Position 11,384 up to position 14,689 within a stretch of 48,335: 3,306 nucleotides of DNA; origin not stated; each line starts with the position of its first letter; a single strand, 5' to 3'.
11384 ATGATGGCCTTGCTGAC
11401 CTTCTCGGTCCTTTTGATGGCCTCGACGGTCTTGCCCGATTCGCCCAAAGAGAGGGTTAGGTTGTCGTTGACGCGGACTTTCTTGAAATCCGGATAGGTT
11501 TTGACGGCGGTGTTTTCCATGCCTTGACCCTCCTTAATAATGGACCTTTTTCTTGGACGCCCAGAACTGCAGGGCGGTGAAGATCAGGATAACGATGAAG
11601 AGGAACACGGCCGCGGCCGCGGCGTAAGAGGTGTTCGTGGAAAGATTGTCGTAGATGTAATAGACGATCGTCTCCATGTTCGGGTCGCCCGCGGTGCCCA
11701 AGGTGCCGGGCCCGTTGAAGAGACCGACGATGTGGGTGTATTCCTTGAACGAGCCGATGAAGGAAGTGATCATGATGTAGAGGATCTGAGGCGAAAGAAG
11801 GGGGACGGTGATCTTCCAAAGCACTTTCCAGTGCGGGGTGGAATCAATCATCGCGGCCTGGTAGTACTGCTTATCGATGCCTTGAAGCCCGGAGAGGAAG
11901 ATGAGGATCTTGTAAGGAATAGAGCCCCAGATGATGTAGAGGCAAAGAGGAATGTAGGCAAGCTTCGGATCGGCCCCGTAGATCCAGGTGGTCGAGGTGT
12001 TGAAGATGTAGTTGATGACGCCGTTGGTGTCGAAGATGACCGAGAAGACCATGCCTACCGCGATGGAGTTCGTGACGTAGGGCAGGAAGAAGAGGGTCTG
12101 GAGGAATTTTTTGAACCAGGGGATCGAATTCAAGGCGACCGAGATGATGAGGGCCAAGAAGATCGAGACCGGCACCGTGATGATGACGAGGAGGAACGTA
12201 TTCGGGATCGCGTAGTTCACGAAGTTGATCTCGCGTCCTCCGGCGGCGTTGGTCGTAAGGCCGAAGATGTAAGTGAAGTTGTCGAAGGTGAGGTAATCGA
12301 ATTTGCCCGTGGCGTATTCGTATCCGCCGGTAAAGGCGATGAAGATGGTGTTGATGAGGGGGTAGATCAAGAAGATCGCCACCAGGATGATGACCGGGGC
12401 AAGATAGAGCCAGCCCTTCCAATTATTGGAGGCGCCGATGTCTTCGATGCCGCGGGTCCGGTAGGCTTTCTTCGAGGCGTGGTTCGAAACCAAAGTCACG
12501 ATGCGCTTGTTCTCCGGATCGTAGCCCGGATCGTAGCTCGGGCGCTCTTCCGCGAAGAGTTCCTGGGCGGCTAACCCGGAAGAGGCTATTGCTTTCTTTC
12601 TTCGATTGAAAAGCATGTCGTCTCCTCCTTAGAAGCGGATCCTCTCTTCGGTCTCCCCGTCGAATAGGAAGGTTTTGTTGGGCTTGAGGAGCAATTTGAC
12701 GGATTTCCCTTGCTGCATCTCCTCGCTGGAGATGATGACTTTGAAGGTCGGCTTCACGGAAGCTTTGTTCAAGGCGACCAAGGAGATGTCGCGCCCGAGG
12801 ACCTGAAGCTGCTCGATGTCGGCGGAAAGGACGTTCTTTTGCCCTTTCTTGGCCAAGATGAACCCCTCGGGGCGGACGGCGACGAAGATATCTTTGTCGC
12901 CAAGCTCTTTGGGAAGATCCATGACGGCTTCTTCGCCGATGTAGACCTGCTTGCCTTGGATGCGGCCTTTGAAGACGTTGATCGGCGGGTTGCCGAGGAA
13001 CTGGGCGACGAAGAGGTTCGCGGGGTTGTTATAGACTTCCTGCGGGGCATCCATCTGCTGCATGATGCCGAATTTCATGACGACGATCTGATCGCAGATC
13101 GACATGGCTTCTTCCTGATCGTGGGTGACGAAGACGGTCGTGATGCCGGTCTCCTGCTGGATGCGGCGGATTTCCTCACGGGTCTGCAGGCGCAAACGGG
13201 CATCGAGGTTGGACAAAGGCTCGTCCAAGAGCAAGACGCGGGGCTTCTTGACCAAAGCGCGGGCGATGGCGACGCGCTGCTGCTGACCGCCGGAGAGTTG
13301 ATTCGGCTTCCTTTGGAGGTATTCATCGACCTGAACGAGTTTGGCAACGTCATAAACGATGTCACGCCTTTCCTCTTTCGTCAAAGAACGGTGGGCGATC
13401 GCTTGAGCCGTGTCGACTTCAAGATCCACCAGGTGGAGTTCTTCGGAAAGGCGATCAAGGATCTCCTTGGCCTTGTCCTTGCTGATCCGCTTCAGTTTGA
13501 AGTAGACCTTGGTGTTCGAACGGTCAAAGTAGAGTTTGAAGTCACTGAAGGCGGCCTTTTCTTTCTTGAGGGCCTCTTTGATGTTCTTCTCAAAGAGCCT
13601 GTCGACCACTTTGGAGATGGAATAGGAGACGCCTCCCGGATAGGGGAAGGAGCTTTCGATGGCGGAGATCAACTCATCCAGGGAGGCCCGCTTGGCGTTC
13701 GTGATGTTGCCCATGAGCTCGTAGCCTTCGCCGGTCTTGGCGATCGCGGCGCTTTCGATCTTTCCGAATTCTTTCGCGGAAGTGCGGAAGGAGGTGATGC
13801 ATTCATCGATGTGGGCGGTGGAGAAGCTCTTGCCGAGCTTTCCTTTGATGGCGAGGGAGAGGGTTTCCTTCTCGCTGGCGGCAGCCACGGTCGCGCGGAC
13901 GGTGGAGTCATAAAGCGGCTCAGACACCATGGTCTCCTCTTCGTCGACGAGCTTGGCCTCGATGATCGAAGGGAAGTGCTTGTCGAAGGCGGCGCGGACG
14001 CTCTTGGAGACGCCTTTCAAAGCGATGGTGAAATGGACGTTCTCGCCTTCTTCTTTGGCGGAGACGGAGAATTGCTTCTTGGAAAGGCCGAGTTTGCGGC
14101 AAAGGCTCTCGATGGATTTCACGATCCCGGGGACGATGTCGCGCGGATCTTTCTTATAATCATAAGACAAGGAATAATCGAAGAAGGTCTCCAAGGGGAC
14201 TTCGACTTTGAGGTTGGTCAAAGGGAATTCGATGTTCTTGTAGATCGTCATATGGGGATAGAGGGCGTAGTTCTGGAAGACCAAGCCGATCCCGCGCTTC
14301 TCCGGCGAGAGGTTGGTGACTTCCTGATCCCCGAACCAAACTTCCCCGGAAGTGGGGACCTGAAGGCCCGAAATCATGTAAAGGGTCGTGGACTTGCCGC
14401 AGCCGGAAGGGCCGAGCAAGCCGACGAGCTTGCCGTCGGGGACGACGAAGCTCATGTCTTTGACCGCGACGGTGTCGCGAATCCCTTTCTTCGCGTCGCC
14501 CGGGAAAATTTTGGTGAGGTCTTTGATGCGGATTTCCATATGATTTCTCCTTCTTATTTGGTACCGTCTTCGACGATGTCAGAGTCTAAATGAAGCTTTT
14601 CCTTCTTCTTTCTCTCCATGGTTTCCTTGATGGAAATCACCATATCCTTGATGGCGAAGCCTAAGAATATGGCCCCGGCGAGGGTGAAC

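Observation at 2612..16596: Nine-gene operon coupling a surface nuclease, a multi-OB-like lipoprotein and an atypical ABC importer: candidate nucleic-acid capture, degradation and import system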

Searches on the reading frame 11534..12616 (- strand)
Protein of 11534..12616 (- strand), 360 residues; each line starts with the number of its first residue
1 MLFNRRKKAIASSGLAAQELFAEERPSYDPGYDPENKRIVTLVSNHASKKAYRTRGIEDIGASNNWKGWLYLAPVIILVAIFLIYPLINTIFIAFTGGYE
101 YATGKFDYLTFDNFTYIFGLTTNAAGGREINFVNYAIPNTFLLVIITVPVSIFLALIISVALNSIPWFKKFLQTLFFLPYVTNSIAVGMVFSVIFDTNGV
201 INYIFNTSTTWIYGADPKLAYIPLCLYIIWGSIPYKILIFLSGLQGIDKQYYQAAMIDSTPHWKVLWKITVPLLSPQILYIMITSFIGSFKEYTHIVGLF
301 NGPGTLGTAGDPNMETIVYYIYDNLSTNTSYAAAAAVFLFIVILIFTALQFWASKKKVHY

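Call 4: search_protein_families(library=pfam, proteins=[window:11534-12616:-], max_evalue=0.01)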
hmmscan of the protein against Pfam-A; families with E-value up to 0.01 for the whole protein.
window:11534-12616:- (360 aa): 1 family
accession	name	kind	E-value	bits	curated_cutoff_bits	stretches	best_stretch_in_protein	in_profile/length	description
PF00528.27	BPD_transp_1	-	6e-21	75.4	26.4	1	154-356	4-181/184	Binding-protein-dependent transport system inner membrane component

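Call 5: search_protein_families(library=ncbifam, proteins=[window:11534-12616:-], max_evalue=0.01)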
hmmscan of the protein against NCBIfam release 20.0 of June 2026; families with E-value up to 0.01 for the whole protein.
window:11534-12616:- (360 aa): 15 families
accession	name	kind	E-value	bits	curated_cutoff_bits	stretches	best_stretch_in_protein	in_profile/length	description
NF007852.0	PRK10561.1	equivalog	8.1e-17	62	335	1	64-360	10-294/295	sn-glycerol-3-phosphate ABC transporter permease UgpA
NF008232.0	PRK10999.1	equivalog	3.2e-15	55.8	392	1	139-357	293-518/520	maltose ABC transporter permease MalF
TIGR02141.1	modB_ABC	equivalog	4.2e-11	42.9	182.6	1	142-355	5-207/208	molybdate ABC transporter permease subunit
TIGR01581.1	Mo_ABC_porter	hypoth_equivalog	3.2e-10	39.9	210.3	1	139-344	33-220/225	ABC transporter permease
TIGR00969.1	3a0106s02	subfamily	4.3e-10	39.5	240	1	135-347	61-265/272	sulfate ABC transporter permease subunit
NF006939.0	PRK09421.1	equivalog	1.6e-08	34.2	262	1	129-348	8-213/230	molybdate ABC transporter permease subunit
TIGR02140.1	permease_CysW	equivalog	1e-07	31.7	329.1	1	135-346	47-251/261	sulfate ABC transporter permease subunit CysW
TIGR03262.1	PhnU2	equivalog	1.4e-06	27.3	593.25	1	75-293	10-205/546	putative 2-aminoethylphosphonate ABC transporter permease subunit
NF008620.0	PRK11602.1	equivalog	2.2e-06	27.1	442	1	134-350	63-273/291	sulfate/thiosulfate ABC transporter permease CysW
NF040931.1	ABC_arch_GlcT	equivalog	3.6e-06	26.8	360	1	74-346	4-260/278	glucose ABC transporter permease GlcT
TIGR02139.1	permease_CysT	equivalog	5.4e-06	26.2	246.1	1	145-350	60-259/265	sulfate ABC transporter permease subunit CysT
NF008208.0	PRK10971.1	equivalog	7.4e-06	25.6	415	1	167-299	91-218/277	sulfate/thiosulfate ABC transporter permease CysT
NF008619.0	PRK11598.1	equivalog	0.00071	18.2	660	1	142-209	48-113/546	phosphoethanolamine transferase EptA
NF043073.1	MMSYN1_0195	equivalog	0.0033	15.6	1250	1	232-356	138-254/1021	spermidine/putrescine ABC transporter permease/substrate-binding protein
NF007044.0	PRK09497.1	equivalog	0.0051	16.3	348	1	78-355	18-276/285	spermidine/putrescine ABC transporter permease PotB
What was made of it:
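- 11534..12616 (-): g3: UgpA/MalF-like permease. BPD_transp_1 E 6e-21; NCBIfam UgpA 8e-17 (calls 4, 5).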

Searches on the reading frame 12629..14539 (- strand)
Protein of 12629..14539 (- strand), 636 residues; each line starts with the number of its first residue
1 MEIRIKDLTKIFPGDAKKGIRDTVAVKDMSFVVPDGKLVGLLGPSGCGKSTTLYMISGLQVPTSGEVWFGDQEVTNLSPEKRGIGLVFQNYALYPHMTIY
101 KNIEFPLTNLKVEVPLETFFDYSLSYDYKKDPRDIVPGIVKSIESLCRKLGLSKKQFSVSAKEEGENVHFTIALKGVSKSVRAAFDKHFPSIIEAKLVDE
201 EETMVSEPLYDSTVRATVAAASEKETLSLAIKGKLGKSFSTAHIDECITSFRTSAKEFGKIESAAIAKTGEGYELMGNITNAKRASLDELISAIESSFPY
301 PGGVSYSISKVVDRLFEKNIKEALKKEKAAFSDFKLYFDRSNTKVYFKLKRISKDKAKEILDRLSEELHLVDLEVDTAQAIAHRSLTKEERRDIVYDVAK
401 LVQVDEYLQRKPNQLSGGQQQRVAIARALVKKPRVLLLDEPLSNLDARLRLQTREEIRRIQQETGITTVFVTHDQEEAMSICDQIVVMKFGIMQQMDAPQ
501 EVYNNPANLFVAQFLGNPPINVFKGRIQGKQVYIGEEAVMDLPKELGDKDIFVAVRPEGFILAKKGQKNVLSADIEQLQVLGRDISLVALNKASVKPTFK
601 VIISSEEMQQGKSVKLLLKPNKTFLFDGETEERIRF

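Call 4: search_protein_families(library=pfam, proteins=[window:12629-14539:-], max_evalue=0.01)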
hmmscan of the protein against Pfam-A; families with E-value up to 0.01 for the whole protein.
window:12629-14539:- (636 aa): 4 families
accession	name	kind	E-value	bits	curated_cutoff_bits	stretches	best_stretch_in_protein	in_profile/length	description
PF00005.33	ABC_tran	-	2.6e-34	119.2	25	2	26-129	1-80/137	ABC transporter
PF13304.12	AAA_21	-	1.7e-06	28.7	27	1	351-476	176-301/304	AAA domain, putative AbiEii toxin, Type IV TA system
PF21840.1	DUF6899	-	0.0018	19.3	27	1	276-346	1-74/85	Domain of unknown function (DUF6899)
PF03215.21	Rad17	-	0.0066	16.8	23.8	0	37-104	46-113/186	Rad17 P-loop domain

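Call 5: search_protein_families(library=ncbifam, proteins=[window:12629-14539:-], max_evalue=0.01)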
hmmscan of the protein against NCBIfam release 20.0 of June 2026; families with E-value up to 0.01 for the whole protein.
window:12629-14539:- (636 aa): 189 families (the best 25 are shown)
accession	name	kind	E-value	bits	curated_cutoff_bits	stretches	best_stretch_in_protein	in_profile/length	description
NF008653.0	PRK11650.1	subfamily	9.1e-101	337.4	432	2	379-634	99-355/357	sn-glycerol-3-phosphate ABC transporter ATP-binding protein UgpC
NF040933.2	ABC_arch_GlcV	equivalog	9.1e-95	317.5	450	2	381-626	108-357/357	glucose ABC transporter ATP-binding protein GlcV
TIGR03265.1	PhnT2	equivalog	6.5e-93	311.7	457.7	2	380-613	100-339/353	putative 2-aminoethylphosphonate ABC transporter ATP-binding protein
NF006987.0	PRK09452.1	equivalog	1.5e-85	287.1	482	2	383-548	116-264/378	spermidine/putrescine ABC transporter ATP-binding protein PotA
TIGR01187.1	potA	subfamily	6.4e-84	281.8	355.6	2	381-622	67-321/325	polyamine ABC transporter ATP-binding protein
NF043075.1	MMSYN1_0197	equivalog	8.3e-82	274.8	550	2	384-621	102-334/341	spermidine/putrescine ABC transporter ATP-binding protein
NF008513.0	PRK11432.1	equivalog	4.2e-79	266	496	2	385-588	107-310/351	ferric ABC transporter ATP-binding protein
NF008233.0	PRK11000.1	equivalog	1.5e-76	257.7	568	2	385-629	104-356/369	maltose/maltodextrin ABC transporter ATP-binding protein MalK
TIGR00968.1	3a0106s01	subfamily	2e-76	256.7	342.75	2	382-517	98-233/237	sulfate ABC transporter ATP-binding protein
NF008105.0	PRK10851.1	equivalog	9.2e-72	241.7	502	2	394-626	116-347/362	sulfate/thiosulfate ABC transporter ATP-binding protein CysA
NF040840.2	tungstate_WtpC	equivalog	5.3e-69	233.1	440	2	382-606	98-322/347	tungstate ABC transporter ATP-binding protein WtpC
TIGR03258.1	PhnT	equivalog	2.2e-66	224.3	499.15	2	385-591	109-323/359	2-aminoethylphosphonate ABC transport system ATP-binding subunit PhnT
NF008621.0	PRK11607.1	equivalog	3.3e-64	217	613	2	374-531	109-264/377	putrescine ABC transporter ATP-binding subunit PotG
TIGR01186.1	proV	subfamily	6.9e-60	203.1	326.6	2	377-518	92-233/363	betaine/proline/choline family ABC transporter ATP-binding protein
NF040729.1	ABC_ATP_SaoA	equivalog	2.5e-49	168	360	2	3-113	2-105/248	ABC transporter ATP-binding protein SaoA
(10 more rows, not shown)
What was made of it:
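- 12629..14539 (-): g2: CUT1-type (UgpC/MalK/MsmX-like) ABC ATPase with a 273-residue insert in the helical subdomain (residues 109-381). NCBIfam UgpC E 9e-101 in two stretches (call 5).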

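Call 24: search_solved_structures(query=window:12629-14539:-, max_evalue=1e-40)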
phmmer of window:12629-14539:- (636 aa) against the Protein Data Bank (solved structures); distinct sequences matched with E-value up to 1e-40: 29.
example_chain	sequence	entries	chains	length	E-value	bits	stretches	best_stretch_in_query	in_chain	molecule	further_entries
2yyz_A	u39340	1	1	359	1.7e-84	287.6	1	384-634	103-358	Sugar ABC transporter, ATP-binding protein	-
2it1_A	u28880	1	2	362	4.6e-82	279.6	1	387-636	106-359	362aa long hypothetical maltose/maltodextrin transport ATP-binding protein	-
7cad_C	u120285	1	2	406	5.3e-75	256.3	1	394-558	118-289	ABC transporter, ATP-binding protein SugC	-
7cae_C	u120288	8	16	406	1.4e-74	254.9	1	394-558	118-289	ABC transporter, ATP-binding protein SugC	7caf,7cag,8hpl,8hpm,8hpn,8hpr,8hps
1g29_1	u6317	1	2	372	1.7e-73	251.3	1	386-631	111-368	MALTOSE TRANSPORT PROTEIN MALK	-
1v43_A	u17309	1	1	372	2e-73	251.1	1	390-634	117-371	sugar-binding transport ATP-binding protein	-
1vci_A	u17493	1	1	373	2.2e-73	251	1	390-634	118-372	sugar-binding transport ATP-binding protein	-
2d62_A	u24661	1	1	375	9.1e-72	245.6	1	384-634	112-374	multiple sugar-binding transport ATP-binding protein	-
6yir_A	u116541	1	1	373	2.7e-70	240.7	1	384-635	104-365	Oligosaccharides import ATP-binding protein MsmX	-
8ja7_C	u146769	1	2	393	3.7e-70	240.3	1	392-531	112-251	Trehalose import ATP-binding protein SugC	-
7x0q_A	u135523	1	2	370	5.6e-70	239.7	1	384-634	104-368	ABC transporter related protein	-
1z47_A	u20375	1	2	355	3.4e-68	233.8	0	384-564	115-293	putative ABC-transporter ATP-binding protein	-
4tqu_S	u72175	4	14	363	1.8e-63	218.2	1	396-631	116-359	AlgS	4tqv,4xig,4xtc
8zx1_A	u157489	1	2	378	1.2e-61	212.2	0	395-526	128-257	Spermidine/putrescine import ATP-binding protein PotA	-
8y5g_D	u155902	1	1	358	3.2e-61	210.8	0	395-526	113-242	Spermidine/putrescine import ATP-binding protein PotA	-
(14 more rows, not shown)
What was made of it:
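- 12629..14539 (-): PDB MalK, MsmX and SugC match residues 1-~110 and 384-636 (call 24).
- On CUT1 ABC importer (TC 3.A.1.1): PDB MalK, MsmX and SugC match through residue 636 (calls 5, 24).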

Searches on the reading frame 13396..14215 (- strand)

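Call 41: search_protein_representatives(protein=window:13396-14215:-)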
Query: 273 residues. Proteins with E-value up to 0.001 (for the whole library): 12; up to 1e-10: 8; up to 1e-30: 4. The best 12 are listed.
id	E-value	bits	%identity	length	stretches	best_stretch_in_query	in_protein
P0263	1.6e-58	214.9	42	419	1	1-273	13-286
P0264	3.1e-43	164.8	38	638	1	1-272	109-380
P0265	6.0e-41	157.3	36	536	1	1-273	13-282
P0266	4.3e-33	131.6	43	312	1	1-167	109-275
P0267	1.5e-27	113.4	32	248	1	23-269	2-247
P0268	3.7e-23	99.1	45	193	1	1-136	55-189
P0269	1.1e-19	87.7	30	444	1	92-273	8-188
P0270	1.1e-16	77.9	40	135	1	169-273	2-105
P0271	1.5e-09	54.5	54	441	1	217-273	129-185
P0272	1.9e-08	50.9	37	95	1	26-116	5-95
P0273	3.1e-06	43.7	61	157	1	1-49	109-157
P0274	1.3e-05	41.6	32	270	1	1-94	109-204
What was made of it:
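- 12629..14539 (-): The insert has only 12 relatives among 1.84 billion representative proteins (call 41).
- On Mycoplasma SNase-ABC 'nucleotide transporter' operon: No relative of the ATPase insert was found outside this clade (12 hits in all, call 41).
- Tried and rejected: An exhaustive phmmer search returned 12 hits, all clade-internal in size and pattern, with no link to other families (call 41).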

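Call 47: search_protein_families(library=pfam, proteins=[P0263, P0264, P0265], max_evalue=0.01)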
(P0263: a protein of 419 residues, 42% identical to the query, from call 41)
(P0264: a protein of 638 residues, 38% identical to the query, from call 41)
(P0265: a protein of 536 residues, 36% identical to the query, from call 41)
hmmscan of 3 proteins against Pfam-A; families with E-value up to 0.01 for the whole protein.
P0263 (419 aa): 0 families

P0264 (638 aa): 3 families
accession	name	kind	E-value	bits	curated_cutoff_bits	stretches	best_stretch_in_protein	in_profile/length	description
PF00005.33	ABC_tran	-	1e-36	127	25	2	26-131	1-80/137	ABC transporter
PF13304.12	AAA_21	-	5.1e-07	30.5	27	1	350-476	182-301/304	AAA domain, putative AbiEii toxin, Type IV TA system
PF03215.21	Rad17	-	0.0052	17.2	23.8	0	37-105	46-114/186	Rad17 P-loop domain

P0265 (536 aa): 4 families
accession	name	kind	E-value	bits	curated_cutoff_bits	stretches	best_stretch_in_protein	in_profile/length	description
PF00005.33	ABC_tran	-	1.1e-14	55.6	25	1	254-343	50-136/137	ABC transporter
PF13304.12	AAA_21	-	0.00016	22.3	27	1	191-377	114-301/304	AAA domain, putative AbiEii toxin, Type IV TA system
PF17850.7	CysA_C_terminal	-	0.0033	18.4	29.7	1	422-461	1-42/43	CysA C-terminal regulatory domain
PF11311.13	DUF3114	-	0.007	16.3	25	0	186-282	107-198/266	Protein of unknown function (DUF3114)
